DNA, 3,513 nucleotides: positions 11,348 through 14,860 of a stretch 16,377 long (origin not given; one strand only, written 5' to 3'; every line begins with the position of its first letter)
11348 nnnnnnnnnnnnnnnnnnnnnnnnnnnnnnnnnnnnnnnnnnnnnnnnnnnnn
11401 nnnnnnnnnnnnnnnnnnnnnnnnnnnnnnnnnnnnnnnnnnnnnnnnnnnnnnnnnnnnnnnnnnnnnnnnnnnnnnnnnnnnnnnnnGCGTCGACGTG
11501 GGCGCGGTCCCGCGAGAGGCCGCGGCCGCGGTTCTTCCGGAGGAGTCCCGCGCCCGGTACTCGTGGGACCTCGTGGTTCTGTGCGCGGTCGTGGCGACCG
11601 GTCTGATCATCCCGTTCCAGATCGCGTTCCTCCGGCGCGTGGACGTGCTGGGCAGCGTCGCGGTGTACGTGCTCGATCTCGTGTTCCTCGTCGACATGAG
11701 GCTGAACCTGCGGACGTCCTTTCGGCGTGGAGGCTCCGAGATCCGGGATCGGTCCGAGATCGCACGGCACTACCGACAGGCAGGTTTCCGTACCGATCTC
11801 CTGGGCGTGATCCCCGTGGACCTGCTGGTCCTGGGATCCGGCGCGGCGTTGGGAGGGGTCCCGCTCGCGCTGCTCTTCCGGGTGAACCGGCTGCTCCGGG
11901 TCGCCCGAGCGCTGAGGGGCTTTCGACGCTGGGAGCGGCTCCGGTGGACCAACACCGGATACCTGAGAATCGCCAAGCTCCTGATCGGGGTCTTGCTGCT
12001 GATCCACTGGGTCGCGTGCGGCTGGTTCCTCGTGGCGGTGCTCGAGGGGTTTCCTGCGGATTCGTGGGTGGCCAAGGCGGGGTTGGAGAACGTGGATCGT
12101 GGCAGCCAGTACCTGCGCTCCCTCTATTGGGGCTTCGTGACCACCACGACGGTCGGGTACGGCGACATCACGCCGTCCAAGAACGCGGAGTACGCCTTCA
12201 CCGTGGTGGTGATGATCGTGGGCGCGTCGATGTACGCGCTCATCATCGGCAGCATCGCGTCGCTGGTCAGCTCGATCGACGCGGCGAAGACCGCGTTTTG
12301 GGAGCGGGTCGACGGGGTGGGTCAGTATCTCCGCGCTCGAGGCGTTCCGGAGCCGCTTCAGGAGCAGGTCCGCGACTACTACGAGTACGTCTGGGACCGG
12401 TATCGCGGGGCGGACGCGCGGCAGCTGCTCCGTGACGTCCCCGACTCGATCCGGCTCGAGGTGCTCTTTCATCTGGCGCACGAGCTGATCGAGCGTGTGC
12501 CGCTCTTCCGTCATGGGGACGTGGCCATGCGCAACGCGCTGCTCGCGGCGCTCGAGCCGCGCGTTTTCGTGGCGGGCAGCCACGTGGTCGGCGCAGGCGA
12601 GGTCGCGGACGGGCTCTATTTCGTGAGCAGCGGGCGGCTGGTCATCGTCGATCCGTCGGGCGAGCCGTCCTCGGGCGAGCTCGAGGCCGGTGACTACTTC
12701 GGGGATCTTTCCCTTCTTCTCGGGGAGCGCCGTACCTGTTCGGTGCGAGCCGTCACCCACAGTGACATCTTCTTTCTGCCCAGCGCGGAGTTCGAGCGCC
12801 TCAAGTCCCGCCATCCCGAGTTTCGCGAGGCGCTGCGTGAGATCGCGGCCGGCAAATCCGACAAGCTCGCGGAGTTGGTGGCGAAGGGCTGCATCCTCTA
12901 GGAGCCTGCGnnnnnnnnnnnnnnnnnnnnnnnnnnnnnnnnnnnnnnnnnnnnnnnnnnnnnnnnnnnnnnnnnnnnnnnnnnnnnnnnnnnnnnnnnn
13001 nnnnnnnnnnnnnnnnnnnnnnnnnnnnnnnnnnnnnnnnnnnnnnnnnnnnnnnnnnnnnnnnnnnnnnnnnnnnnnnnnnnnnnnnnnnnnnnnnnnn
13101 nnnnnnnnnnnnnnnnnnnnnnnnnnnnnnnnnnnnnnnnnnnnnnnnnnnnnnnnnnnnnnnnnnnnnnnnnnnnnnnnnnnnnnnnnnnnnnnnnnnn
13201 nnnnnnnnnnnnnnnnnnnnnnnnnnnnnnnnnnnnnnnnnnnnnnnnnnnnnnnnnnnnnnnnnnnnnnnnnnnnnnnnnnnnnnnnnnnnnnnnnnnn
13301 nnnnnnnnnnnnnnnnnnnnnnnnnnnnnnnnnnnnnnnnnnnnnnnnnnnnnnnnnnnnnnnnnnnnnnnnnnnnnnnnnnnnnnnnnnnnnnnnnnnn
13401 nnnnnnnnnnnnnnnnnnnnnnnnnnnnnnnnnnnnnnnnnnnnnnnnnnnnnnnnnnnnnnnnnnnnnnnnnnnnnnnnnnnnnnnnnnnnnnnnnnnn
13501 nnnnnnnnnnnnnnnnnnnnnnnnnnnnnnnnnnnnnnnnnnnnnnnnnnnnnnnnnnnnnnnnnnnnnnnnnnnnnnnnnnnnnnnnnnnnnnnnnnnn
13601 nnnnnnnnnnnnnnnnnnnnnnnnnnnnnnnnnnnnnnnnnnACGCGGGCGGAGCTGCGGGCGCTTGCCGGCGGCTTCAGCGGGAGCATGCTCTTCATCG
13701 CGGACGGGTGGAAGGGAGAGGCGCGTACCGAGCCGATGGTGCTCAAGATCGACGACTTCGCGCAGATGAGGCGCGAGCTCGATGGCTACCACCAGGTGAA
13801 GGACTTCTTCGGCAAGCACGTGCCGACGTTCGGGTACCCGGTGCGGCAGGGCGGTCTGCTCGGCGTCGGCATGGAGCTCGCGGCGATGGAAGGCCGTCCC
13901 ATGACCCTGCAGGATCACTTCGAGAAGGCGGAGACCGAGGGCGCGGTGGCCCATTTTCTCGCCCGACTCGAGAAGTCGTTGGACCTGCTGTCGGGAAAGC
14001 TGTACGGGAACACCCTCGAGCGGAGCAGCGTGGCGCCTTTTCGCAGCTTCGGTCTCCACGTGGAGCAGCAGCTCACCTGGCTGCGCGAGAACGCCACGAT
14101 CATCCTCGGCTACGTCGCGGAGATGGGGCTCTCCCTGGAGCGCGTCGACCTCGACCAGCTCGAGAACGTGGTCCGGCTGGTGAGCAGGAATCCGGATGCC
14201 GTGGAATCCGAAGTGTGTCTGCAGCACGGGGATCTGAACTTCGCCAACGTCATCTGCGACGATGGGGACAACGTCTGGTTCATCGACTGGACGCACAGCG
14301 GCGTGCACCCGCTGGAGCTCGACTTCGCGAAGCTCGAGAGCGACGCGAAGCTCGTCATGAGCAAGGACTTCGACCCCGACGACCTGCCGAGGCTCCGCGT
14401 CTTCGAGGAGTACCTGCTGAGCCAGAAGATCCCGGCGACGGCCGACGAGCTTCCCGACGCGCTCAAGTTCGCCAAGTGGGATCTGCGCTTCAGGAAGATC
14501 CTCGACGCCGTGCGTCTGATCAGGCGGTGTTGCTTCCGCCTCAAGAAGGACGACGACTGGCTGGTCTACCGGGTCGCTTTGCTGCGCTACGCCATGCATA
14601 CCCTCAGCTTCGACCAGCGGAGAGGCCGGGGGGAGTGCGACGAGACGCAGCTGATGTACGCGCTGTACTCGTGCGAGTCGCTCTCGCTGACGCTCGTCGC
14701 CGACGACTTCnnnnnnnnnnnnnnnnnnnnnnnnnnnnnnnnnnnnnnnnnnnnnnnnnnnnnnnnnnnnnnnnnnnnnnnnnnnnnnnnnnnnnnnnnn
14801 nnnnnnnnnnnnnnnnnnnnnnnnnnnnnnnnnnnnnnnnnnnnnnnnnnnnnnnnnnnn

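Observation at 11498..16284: Candidate signalling module downstream of a stressosome: CNBD K+ channel, kinase-NUDT9H protein and IMPase-family phosphatase, all translationally coupled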

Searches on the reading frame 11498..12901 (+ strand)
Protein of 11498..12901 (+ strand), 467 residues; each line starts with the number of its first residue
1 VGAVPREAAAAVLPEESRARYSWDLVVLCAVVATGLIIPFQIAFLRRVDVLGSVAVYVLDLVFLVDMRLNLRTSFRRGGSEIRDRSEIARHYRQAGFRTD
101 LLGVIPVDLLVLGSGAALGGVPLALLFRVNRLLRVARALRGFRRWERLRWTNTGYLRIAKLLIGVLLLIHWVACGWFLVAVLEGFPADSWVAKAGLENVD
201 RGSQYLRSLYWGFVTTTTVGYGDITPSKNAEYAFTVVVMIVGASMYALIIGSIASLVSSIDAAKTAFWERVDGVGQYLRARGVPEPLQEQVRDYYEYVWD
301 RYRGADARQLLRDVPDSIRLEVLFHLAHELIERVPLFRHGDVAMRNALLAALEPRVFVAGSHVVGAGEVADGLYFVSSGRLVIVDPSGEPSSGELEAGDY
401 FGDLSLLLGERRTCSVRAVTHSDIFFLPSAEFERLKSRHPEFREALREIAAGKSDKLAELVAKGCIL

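Call 8: search_protein_families(library=pfam, proteins=[window:11498-12901:+], max_evalue=0.01)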
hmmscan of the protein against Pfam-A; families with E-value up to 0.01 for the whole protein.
window:11498-12901:+ (467 aa): 3 families
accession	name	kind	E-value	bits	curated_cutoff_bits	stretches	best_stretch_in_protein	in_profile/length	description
PF00520.37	Ion_trans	-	8.4e-32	110.7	25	1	21-262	2-238/241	Ion transport protein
PF00027.35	cNMP_binding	-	1.8e-17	63.5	27.5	1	355-438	2-88/89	Cyclic nucleotide-binding domain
PF07885.22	Ion_trans_2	-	2.1e-12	47.2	22.5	1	189-257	16-77/79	Ion channel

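Call 11: search_protein_families(library=ncbifam, proteins=[window:11498-12901:+], max_evalue=0.01)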
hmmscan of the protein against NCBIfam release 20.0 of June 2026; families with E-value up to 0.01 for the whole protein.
window:11498-12901:+ (467 aa): 5 families
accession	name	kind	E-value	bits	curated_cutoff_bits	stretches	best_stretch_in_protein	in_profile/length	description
NF041163.2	encap_f2b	equivalog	2.3e-08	33.6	400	1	328-454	71-201/450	family 2B encapsulin nanocompartment shell protein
NF007828.0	PRK10537.1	equivalog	1.1e-06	27.9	425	1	207-255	181-229/403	voltage-gated potassium channel protein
NF008732.0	PRK11753.1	equivalog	2.3e-06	27.3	266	1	347-447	18-122/214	cAMP-activated global transcriptional regulator CRP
NF058543.1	ActPatMycb56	equivalog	0.00063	18.7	460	1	342-424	9-93/317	acetyltransferase Pat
NF040645.1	K_channel_Meth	equivalog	0.0017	18.2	300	1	204-238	156-190/203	hyperpolarization-activated voltage-gated potassium channel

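Call 54: search_solved_structures(query=window:11498-12901:+, max_evalue=1e-8, show_alignments=3)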
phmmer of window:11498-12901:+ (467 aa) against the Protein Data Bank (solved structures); distinct sequences matched with E-value up to 1e-8: 130 (the best 60 are shown).
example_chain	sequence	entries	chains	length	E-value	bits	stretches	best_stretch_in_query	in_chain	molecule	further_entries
5v4s_A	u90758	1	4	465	8.3e-69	236.2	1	16-451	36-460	Transporter, cation channel family / cyclic nucleotide-binding domain multi-domain protein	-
8ev8_A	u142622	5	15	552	2.8e-64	221.2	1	50-449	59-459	Cyclic nucleotide-gated cation channel alpha-3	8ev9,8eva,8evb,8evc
8etp_A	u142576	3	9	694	5.4e-64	220.3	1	50-449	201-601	Cyclic nucleotide-gated cation channel alpha-3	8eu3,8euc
7rhs_A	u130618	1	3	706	5.7e-64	220.3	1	50-449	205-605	Cyclic nucleotide-gated cation channel alpha-3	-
7o4h_A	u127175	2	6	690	1.6e-62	215.5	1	55-448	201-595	cGMP-gated cation channel alpha-1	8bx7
7lg1_A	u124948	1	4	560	1.8e-62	215.3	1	53-448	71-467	cGMP-gated cation channel alpha-1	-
9zpv_A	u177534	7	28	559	2.2e-62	215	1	53-448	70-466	Cyclic nucleotide-gated channel alpha-1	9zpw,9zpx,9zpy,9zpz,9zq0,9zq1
7lft_A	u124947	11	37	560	2.2e-62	215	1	53-448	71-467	cGMP-gated cation channel alpha-1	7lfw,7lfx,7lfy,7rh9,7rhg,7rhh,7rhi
7rsh_A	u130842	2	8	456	8.9e-62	213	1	24-464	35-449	SthK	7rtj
10rx_A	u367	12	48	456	9.7e-62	212.9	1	24-464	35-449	Transcriptional regulator, Crp/Fnr family | SthK cyclic nucleotide-gated potassium channel | Putative transcriptional regulator, Crp/Fnr family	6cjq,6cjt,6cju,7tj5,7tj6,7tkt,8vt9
7rtf_A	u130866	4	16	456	4.4e-61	210.7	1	24-464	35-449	SthK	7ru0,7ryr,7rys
8vta_A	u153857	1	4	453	4.5e-61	210.7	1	25-464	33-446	Transcriptional regulator, Crp/Fnr family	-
8vtb_A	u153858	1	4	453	1.1e-60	209.5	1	23-464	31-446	Transcriptional regulator, Crp/Fnr family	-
6uqg_A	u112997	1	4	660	1.2e-60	209.3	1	16-458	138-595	Potassium/sodium hyperpolarization-activated cyclic nucleotide-gated channel 1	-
9bc6_A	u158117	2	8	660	1.3e-60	209.1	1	16-458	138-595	Potassium/sodium hyperpolarization-activated cyclic nucleotide-gated channel 1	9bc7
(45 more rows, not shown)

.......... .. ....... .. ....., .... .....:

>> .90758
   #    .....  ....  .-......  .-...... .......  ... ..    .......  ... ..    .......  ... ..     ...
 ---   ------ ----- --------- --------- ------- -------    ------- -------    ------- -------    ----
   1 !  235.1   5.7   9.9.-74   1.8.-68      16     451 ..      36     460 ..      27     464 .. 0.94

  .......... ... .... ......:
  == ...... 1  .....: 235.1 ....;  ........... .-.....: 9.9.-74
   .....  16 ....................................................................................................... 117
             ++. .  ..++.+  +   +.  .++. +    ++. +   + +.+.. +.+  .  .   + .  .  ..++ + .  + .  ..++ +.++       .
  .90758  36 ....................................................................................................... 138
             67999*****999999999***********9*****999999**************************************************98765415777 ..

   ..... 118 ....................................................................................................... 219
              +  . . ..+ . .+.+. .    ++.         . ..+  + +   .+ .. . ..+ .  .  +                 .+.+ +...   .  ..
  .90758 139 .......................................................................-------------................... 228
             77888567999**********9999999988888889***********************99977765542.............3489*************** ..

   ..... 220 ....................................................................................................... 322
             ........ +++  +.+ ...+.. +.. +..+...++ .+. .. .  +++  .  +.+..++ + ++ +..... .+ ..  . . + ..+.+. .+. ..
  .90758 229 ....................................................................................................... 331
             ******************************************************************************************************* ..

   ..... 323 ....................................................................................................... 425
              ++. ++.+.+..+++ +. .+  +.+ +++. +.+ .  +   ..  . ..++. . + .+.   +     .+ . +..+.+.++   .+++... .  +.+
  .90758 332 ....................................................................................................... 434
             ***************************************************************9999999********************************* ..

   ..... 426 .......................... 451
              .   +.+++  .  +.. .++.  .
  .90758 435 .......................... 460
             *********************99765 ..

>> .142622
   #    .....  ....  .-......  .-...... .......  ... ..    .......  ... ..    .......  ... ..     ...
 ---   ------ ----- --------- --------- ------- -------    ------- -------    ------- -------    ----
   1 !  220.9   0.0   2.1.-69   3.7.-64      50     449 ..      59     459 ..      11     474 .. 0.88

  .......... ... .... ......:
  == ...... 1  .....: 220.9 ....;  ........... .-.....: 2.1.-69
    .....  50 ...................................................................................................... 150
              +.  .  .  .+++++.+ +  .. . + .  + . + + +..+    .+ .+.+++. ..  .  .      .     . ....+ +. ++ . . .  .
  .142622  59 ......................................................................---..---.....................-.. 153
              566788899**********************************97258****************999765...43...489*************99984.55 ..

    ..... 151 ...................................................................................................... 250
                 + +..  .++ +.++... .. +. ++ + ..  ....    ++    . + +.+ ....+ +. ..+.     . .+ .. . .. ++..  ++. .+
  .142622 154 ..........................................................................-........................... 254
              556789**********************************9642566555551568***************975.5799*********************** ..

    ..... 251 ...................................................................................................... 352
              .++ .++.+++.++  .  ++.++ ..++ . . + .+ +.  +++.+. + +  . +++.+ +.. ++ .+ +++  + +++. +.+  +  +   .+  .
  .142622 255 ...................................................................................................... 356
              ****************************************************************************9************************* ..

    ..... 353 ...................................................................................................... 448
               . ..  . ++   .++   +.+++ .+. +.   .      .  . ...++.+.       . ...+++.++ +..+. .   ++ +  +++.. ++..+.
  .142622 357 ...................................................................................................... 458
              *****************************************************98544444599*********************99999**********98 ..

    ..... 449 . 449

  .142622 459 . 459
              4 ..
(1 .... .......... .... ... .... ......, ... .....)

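Call 73: find_encoding_contigs(protein=window:11498-12901:+, flank=10000, max_places=6)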
Protein window:11498-12901:+ (467 aa): 3 contigs read that carry it; 3 places shown.
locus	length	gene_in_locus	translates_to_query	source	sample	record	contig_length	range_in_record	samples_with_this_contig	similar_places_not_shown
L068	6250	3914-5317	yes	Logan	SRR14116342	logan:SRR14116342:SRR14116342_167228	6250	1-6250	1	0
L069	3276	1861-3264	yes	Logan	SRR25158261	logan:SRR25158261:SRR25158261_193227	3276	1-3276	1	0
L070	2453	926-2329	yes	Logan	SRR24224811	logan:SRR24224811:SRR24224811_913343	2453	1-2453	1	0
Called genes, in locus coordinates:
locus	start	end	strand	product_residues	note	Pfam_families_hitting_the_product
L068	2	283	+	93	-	?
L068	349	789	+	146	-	PF01740:STAS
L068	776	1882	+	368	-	PF13581:HATPase_c_2, PF02518:HATPase_c, PF07228:SpoIIE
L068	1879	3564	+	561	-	PF02518:HATPase_c (faint), PF07228:SpoIIE, PF13581:HATPase_c_2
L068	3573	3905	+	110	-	PF01740:STAS, PF13466:STAS_2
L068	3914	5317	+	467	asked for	PF00520:Ion_trans, PF07885:Ion_trans_2, PF00027:cNMP_binding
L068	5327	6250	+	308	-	?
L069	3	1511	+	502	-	?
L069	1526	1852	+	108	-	PF01740:STAS, PF13466:STAS_2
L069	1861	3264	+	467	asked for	PF00520:Ion_trans, PF07885:Ion_trans_2, PF00027:cNMP_binding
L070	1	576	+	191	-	?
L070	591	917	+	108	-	PF01740:STAS, PF13466:STAS_2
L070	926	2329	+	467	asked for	PF00520:Ion_trans, PF07885:Ion_trans_2, PF00027:cNMP_binding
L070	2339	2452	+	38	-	?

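Call 83: search_protein_families(library=padloc, proteins=[window:11498-12901:+], max_evalue=0.001)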
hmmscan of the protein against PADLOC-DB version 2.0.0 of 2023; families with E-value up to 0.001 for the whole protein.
window:11498-12901:+ (467 aa): 4 families
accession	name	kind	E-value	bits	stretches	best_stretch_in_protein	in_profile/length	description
PDLC02371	PycTIR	-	1e-05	23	1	340-452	25-136/288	-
PDLC00731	Effector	-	1.7e-05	22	1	341-446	29-133/306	TIR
PDLC00730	Effector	-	0.00037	17.8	1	340-451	44-155/299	TIR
PDLC00734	PycC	-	0.00048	17.3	1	347-439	24-123/374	Pycsar cyclase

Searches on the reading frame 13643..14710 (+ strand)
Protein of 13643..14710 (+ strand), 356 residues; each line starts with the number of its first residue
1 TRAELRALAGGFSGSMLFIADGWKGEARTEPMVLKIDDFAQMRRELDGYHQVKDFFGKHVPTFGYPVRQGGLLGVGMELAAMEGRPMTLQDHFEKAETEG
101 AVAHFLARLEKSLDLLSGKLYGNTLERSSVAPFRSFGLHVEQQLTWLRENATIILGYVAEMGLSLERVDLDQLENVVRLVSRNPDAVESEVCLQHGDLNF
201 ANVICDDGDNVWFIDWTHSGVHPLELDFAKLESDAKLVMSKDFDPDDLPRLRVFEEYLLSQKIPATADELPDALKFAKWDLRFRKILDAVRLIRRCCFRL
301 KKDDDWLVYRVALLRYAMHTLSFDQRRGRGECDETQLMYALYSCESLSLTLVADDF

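Call 60: search_solved_structures(query=A6, max_evalue=1, show_alignments=1)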
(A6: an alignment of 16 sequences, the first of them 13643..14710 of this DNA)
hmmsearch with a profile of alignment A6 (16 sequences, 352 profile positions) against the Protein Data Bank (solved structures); distinct sequences matched with E-value up to 1: 11.
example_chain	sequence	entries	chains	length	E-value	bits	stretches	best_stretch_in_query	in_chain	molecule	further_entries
5ih0_A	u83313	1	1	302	0.32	13.3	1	183-229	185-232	Macrolide 2'-phosphotransferase II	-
5igu_A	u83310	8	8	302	0.33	13.3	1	183-229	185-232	Macrolide 2'-phosphotransferase II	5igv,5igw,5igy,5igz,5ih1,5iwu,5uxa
3i0o_A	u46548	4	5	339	0.44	12.8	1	190-242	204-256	Spectinomycin phosphotransferase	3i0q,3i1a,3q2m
6fdm_A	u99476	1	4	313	0.45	12.8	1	192-224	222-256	Serine/threonine-protein kinase RIO2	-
7vbt_A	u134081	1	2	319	0.46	12.8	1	192-224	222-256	Serine/threonine-protein kinase RIO2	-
6hk6_A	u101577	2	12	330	0.46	12.8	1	192-224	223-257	Serine/threonine-protein kinase RIO2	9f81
6fdn_A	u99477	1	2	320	0.46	12.8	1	192-224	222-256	Serine/threonine-protein kinase RIO2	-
8v3v_A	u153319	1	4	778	0.47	12.8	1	167-222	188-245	Acyl-Coenzyme A dehydrogenase family, member 11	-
6fdo_A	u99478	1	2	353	0.54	12.6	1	192-224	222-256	Serine/threonine-protein kinase RIO2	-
6g18_v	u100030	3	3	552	0.78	12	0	192-224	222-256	Serine/threonine-protein kinase RIO2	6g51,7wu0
9ugq_A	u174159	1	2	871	0.99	11.7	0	191-219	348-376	SalKC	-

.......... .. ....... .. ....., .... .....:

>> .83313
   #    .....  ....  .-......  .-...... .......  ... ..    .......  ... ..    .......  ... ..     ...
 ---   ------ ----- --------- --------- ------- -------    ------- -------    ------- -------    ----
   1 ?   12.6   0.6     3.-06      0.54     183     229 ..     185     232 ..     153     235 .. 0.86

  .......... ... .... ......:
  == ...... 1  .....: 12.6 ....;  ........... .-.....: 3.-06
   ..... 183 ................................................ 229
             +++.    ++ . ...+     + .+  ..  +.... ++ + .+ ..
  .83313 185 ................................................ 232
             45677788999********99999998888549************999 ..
